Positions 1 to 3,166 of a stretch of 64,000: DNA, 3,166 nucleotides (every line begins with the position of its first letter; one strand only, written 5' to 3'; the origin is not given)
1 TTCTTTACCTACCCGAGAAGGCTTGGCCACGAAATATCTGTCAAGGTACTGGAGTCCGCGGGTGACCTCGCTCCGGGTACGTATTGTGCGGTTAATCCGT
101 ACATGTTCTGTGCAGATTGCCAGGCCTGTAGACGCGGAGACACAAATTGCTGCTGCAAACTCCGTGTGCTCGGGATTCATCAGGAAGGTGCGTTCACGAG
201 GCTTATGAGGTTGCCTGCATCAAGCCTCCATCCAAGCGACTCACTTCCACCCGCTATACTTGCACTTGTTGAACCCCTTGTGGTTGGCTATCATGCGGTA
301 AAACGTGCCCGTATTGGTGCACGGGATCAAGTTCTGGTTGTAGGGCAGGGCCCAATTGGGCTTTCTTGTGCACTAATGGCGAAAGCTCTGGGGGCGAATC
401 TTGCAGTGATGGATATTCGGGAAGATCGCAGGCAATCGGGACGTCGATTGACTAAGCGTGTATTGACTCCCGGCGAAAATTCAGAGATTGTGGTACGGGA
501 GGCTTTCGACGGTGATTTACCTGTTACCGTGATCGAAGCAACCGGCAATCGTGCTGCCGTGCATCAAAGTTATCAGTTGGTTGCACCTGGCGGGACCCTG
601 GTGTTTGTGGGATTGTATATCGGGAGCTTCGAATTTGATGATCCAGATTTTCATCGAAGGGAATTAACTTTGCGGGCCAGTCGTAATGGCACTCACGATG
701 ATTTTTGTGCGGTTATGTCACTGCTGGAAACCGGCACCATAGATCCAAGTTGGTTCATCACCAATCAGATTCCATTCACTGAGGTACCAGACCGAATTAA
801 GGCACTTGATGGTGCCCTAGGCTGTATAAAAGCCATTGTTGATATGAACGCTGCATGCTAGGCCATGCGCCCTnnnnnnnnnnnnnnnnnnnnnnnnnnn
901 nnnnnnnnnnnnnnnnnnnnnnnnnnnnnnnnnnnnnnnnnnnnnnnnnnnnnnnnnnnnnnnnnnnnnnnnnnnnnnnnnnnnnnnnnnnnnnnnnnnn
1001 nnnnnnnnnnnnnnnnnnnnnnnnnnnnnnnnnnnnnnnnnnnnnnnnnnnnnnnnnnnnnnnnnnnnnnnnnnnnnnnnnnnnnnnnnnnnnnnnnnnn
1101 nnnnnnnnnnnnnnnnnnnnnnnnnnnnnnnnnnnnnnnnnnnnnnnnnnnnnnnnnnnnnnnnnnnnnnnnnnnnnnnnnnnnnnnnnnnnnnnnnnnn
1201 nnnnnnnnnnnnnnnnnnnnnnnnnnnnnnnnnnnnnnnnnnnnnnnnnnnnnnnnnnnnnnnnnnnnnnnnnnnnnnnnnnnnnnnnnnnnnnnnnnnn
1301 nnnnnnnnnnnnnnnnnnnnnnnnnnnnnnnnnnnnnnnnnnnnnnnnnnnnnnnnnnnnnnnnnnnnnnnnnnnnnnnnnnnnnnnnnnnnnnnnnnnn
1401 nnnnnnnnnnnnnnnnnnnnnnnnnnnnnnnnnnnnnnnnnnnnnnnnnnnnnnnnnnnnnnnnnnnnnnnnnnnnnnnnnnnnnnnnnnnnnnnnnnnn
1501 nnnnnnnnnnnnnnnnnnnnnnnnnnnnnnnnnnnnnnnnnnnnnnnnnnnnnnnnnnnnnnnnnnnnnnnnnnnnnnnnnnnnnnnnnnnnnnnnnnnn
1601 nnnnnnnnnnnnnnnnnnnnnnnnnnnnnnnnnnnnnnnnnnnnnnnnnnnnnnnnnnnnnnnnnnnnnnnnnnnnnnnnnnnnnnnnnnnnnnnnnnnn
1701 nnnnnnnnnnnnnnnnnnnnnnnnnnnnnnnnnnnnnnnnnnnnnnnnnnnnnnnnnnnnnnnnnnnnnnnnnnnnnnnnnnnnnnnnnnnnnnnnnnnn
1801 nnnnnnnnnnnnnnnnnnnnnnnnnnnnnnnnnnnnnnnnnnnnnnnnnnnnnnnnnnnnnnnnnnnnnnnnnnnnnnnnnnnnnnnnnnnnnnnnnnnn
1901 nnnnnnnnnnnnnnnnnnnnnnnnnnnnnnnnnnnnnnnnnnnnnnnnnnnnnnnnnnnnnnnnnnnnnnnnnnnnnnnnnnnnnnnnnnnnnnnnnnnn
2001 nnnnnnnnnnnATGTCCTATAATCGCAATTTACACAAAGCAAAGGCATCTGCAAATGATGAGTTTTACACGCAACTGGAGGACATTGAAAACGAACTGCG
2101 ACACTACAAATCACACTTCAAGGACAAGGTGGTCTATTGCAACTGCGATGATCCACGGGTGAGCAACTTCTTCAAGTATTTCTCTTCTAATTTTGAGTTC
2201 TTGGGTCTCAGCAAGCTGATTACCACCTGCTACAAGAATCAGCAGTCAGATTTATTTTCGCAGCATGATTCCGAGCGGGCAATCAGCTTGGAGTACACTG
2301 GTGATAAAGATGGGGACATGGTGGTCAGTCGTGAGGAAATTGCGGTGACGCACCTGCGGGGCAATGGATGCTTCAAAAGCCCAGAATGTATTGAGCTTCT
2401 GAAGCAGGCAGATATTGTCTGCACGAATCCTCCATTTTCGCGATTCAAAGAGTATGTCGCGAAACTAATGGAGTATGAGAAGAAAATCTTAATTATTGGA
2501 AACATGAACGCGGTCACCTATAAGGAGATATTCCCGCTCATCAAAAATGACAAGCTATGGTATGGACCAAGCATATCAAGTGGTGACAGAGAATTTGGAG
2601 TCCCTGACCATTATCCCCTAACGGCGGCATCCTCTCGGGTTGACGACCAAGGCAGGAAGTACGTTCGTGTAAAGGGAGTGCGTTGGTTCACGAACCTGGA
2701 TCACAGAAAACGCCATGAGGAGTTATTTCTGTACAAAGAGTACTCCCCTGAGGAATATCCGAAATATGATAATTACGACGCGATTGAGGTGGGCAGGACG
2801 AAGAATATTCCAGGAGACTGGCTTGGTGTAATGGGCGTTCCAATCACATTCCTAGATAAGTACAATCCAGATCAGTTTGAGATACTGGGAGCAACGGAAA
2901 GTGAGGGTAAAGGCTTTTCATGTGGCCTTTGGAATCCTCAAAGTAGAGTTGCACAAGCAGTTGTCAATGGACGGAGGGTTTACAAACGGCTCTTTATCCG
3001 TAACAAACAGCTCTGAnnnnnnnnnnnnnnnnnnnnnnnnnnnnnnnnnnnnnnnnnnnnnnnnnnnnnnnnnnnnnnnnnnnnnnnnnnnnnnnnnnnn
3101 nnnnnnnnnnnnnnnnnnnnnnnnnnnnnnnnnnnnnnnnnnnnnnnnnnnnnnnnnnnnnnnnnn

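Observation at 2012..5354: Mobile methyltransferase / DUF262-HNH / unknown-protein operon: candidate atypical R-M or defence module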

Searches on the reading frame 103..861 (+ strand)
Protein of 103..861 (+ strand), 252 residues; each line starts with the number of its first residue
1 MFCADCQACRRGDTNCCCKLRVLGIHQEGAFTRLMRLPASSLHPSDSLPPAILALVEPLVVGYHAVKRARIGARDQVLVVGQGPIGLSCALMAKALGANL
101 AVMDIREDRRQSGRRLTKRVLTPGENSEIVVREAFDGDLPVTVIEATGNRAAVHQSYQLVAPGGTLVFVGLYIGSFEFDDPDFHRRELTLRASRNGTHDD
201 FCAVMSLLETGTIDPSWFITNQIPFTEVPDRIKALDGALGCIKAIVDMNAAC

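Call 3: search_protein_families(library=pfam, proteins=[window:103-861:+], max_evalue=0.01)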
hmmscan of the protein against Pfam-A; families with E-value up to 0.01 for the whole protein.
window:103-861:+ (252 aa): 6 families
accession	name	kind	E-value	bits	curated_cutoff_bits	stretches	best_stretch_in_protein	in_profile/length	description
PF00107.32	ADH_zinc_N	-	9.1e-18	64.9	31.8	1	84-209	1-128/129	Zinc-binding dehydrogenase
PF16912.11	Glu_dehyd_C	-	2e-08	34.4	34.9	1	55-208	6-173/211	Glucose dehydrogenase C-terminus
PF01262.27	AlaDh_PNT_C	-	3.9e-07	30.2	23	1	75-152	29-108/214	Alanine dehydrogenase/PNT, C-terminal domain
PF08240.17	ADH_N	-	0.00012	22.7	23.5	1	3-44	66-101/104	Alcohol dehydrogenase GroES-like domain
PF00070.33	Pyr_redox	-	0.0041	18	22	1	77-110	2-35/82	Pyridine nucleotide-disulphide oxidoreductase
PF07992.20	Pyr_redox_2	-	0.0067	16.3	26.1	1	75-118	143-187/291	Pyridine nucleotide-disulphide oxidoreductase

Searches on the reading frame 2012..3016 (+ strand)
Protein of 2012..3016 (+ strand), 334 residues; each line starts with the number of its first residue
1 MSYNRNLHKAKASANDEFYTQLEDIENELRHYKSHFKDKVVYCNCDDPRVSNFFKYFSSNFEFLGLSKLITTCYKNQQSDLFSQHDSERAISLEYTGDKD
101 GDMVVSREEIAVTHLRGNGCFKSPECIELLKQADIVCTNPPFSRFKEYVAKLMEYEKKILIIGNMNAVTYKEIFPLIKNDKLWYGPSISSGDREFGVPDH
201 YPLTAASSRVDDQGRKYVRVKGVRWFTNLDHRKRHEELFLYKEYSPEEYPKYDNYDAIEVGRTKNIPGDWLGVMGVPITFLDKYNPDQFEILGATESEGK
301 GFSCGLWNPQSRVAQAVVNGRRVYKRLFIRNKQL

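Call 3: search_protein_families(library=pfam, proteins=[window:2012-3016:+], max_evalue=0.01)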
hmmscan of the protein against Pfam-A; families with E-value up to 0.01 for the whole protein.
window:2012-3016:+ (334 aa): 1 family
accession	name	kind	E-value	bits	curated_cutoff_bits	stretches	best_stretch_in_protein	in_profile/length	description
PF13651.11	EcoRI_methylase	-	1.9e-139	465.2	26.4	1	6-332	1-345/345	Adenine-specific methyltransferase EcoRI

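Call 4: search_protein_families(library=padloc, proteins=[window:2012-3016:+], max_evalue=0.01)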
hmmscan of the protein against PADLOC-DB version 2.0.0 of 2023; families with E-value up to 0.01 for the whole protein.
window:2012-3016:+ (334 aa): 1 family
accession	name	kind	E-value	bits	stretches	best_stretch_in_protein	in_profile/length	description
PDLC03297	MTase_II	-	9e-125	414.5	1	4-333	7-329/332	Type II methyltransferase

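Call 5: search_protein_families(library=ncbifam, proteins=[window:2012-3016:+], max_evalue=0.01)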
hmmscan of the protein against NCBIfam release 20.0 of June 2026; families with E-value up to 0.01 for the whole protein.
window:2012-3016:+ (334 aa): 0 families

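Call 20: search_solved_structures(query=window:2012-3016:+, max_evalue=0.01)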
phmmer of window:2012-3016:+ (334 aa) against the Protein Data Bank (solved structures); distinct sequences matched with E-value up to 0.01: 0.

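Call 55: search_protein_families(library=phrogs, proteins=[window:2012-3016:+], max_evalue=0.01)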
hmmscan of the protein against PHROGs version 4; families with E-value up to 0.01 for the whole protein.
window:2012-3016:+ (334 aa): 1 family
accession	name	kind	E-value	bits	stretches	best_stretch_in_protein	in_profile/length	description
phrog_799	-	other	0.00022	21.6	1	9-169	206-322/458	DNA methyltransferase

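Call 79: list_cluster_members(proteins=[P0001, P0121, window:2012-3016:+, window:970-1968:+])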
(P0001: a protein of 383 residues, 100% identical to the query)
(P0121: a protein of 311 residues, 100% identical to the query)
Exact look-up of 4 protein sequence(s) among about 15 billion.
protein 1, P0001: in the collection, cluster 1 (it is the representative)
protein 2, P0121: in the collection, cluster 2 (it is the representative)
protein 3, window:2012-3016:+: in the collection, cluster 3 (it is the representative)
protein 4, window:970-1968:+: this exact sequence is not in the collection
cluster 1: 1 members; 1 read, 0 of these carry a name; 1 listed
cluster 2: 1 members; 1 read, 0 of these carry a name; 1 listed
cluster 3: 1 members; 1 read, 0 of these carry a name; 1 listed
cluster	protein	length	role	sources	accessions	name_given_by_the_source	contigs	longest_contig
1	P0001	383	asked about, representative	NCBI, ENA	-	-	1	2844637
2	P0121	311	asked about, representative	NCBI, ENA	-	-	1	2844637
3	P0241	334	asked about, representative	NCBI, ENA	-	-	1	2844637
